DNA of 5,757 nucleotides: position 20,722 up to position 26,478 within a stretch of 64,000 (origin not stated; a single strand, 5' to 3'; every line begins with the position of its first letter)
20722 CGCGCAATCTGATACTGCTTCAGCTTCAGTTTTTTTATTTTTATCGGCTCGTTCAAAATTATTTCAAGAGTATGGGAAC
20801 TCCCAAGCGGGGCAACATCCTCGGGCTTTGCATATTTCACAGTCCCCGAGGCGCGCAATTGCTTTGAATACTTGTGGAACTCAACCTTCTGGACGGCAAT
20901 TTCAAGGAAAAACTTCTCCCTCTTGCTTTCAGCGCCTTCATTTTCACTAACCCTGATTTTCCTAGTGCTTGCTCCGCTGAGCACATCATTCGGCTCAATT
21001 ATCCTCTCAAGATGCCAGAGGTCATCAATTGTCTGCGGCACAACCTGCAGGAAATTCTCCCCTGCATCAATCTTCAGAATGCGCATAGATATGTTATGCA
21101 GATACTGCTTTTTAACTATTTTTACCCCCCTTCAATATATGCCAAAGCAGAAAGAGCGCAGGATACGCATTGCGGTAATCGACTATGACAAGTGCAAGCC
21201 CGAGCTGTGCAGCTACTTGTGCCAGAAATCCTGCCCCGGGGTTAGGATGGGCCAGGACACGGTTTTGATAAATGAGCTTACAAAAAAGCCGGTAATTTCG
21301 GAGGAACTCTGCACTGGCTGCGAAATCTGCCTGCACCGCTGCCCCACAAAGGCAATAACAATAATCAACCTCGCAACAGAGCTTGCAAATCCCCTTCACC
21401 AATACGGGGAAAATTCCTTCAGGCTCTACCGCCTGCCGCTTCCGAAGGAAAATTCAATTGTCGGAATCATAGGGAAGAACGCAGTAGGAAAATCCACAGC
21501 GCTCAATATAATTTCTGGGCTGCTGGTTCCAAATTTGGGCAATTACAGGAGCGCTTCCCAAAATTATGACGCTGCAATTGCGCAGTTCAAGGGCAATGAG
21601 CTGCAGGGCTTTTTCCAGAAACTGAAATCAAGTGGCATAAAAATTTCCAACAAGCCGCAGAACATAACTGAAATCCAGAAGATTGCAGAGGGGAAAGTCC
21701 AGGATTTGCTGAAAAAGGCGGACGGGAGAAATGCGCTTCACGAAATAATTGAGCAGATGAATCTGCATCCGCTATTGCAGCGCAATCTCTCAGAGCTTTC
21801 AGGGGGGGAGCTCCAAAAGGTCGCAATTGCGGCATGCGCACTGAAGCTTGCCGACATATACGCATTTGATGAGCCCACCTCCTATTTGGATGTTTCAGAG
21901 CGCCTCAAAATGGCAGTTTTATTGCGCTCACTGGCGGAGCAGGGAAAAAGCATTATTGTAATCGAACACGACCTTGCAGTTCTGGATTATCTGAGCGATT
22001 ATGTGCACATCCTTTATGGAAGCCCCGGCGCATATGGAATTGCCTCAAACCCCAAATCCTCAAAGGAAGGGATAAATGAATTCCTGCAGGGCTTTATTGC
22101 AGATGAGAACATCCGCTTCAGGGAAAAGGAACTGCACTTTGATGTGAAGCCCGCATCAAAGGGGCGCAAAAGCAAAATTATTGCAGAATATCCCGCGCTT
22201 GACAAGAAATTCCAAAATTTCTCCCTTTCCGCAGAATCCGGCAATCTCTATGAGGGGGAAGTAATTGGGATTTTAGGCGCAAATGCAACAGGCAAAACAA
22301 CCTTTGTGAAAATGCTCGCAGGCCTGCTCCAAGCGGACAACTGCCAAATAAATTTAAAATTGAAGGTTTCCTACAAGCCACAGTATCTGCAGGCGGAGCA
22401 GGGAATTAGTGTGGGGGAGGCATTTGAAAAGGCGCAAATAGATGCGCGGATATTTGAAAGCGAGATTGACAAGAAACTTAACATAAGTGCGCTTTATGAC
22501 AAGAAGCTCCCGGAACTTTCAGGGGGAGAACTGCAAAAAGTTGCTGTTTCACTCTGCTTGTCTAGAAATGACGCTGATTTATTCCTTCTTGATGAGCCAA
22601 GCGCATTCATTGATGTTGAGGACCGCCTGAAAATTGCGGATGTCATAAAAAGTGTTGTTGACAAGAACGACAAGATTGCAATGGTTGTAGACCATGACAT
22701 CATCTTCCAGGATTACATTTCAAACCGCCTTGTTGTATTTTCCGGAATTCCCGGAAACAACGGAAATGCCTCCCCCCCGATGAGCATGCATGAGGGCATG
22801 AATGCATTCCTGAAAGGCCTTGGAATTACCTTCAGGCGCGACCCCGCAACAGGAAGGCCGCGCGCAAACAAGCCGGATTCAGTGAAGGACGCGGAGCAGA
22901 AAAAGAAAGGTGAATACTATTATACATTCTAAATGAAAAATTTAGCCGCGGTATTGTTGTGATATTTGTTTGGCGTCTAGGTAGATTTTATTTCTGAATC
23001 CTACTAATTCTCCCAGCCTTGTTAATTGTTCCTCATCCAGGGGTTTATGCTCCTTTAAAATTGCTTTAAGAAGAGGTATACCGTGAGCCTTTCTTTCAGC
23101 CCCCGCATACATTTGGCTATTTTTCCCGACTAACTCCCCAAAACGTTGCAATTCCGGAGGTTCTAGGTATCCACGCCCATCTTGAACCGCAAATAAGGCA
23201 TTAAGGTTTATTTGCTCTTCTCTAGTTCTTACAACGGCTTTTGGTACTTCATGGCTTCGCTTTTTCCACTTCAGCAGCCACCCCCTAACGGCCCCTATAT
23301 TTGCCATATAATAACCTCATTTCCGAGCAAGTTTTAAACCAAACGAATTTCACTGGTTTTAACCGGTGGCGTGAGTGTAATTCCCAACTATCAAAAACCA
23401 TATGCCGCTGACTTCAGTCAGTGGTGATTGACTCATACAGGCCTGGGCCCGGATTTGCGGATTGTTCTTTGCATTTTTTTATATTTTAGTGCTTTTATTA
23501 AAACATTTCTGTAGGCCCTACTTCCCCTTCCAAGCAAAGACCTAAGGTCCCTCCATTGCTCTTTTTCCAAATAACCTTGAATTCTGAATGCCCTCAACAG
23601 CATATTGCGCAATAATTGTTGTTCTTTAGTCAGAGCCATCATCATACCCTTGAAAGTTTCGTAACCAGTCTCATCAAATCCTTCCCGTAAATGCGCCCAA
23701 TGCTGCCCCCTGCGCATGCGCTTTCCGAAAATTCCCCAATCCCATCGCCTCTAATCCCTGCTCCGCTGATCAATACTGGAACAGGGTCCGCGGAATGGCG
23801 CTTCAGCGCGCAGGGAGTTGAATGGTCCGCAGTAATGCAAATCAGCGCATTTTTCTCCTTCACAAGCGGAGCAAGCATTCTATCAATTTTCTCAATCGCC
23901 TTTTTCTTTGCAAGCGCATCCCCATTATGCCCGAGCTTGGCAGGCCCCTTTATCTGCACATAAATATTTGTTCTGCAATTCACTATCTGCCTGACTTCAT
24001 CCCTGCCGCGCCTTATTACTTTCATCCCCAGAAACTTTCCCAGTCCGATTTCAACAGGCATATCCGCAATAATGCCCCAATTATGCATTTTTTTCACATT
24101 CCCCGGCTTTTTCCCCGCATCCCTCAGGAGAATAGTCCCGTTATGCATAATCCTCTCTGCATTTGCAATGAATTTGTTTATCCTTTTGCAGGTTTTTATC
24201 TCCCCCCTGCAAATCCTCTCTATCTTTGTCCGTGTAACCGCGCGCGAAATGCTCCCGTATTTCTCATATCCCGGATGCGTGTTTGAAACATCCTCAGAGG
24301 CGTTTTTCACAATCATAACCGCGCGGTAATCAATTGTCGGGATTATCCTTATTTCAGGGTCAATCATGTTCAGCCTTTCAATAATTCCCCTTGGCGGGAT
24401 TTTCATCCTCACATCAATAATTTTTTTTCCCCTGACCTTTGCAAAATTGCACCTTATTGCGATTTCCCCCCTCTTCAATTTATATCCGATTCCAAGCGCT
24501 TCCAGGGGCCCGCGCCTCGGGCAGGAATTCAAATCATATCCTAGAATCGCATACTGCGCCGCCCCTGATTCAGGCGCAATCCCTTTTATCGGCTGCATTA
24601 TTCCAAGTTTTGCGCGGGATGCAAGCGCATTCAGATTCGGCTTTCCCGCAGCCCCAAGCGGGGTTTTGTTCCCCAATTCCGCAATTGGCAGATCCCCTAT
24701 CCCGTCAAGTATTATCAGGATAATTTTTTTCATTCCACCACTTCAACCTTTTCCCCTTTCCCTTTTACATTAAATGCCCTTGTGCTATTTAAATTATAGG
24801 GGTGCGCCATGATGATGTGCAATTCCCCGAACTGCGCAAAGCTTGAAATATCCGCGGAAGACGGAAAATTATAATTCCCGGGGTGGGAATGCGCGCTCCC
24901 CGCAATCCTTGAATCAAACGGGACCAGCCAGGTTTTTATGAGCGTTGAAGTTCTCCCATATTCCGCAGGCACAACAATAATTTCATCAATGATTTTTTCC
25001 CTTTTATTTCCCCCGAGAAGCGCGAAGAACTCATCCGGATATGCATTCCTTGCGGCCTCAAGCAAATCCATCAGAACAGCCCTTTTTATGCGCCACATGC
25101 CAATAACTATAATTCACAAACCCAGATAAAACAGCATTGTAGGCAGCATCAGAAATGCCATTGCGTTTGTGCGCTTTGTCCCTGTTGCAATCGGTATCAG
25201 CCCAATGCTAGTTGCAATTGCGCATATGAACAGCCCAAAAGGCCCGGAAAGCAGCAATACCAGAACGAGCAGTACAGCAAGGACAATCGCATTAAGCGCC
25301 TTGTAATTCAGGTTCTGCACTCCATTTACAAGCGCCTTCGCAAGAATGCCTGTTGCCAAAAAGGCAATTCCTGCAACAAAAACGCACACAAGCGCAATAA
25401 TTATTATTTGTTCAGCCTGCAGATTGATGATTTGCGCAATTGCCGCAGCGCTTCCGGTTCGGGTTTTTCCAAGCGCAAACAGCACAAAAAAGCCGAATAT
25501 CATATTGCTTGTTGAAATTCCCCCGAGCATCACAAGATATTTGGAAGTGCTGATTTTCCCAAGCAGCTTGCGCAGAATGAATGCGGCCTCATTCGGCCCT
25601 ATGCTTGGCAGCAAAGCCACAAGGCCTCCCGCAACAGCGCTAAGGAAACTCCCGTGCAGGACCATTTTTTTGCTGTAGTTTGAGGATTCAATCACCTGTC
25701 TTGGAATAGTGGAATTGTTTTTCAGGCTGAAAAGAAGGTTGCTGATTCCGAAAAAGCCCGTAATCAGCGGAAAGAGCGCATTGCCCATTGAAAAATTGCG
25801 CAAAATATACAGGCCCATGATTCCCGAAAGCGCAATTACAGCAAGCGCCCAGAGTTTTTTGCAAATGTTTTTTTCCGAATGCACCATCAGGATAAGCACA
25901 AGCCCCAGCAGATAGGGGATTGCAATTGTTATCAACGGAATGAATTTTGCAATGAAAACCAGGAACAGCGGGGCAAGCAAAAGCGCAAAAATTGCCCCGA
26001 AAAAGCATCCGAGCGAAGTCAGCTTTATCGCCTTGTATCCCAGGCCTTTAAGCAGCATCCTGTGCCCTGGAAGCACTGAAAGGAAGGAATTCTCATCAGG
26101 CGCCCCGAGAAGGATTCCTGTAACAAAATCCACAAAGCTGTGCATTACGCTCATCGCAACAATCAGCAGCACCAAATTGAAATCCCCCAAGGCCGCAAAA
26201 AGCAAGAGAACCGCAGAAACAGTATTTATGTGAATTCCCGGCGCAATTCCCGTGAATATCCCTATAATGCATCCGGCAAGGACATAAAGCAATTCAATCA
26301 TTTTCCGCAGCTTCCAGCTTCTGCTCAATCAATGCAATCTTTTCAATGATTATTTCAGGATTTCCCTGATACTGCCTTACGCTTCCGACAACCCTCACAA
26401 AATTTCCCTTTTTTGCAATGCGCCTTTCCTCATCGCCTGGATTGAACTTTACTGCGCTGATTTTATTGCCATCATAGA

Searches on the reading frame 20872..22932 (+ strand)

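Call 63: search_protein_families(library=pfam, proteins=[window:20872-22932:+], max_evalue=0.0001)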
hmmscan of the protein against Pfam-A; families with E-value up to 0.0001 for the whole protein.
window:20872-22932:+ (686 aa): 8 families
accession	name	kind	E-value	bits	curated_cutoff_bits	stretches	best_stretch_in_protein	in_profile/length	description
PF00005.33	ABC_tran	-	8e-36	124.1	25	2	193-337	10-137/137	ABC transporter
PF02463.25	SMC_N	-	4.4e-11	43.1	40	1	187-371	17-202/220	RecF/RecN/SMC N terminal domain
PF04068.21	Fer4_RLI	-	6.6e-10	39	23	1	99-128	2-34/35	Possible Fer4-like domain in RNase L inhibitor, RLI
PF13304.12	AAA_21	-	4.9e-08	33.8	27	0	196-219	1-24/304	AAA domain, putative AbiEii toxin, Type IV TA system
PF00037.32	Fer4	-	8.9e-06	25.8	21.1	1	140-163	1-24/24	4Fe-4S binding domain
PF13555.12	AAA_29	-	2e-05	24.7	27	0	193-230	22-59/61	P-loop containing region of AAA domain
PF13175.12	AAA_15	-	7.5e-05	22.9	32.1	0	183-221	11-50/374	AAA ATPase domain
PF14697.11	Fer4_21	-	8.1e-05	23.1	35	1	101-163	1-58/59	4Fe-4S dicluster domain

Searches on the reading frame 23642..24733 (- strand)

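Call 64: search_protein_families(library=pfam, proteins=[window:23642-24733:-], max_evalue=0.0001)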
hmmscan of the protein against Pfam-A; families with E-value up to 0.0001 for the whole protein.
window:23642-24733:- (363 aa): 2 families
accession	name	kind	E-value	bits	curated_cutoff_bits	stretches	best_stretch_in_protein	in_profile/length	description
PF01676.23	Metalloenzyme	-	1e-29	104.2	24.3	2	255-359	148-251/252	Metalloenzyme superfamily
PF10143.14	PhosphMutase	-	1.3e-25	90.7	21.5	1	38-198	1-166/170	2,3-bisphosphoglycerate-independent phosphoglycerate mutase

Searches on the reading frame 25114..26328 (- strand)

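Call 64: search_protein_families(library=pfam, proteins=[window:25114-26328:-], max_evalue=0.0001)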
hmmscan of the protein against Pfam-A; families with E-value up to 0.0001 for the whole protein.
window:25114-26328:- (404 aa): 1 family
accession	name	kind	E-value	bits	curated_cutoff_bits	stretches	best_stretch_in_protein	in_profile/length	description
PF01970.21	TctA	-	1.6e-42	146.1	28.9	1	13-390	1-422/423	Tripartite tricarboxylate transporter TctA family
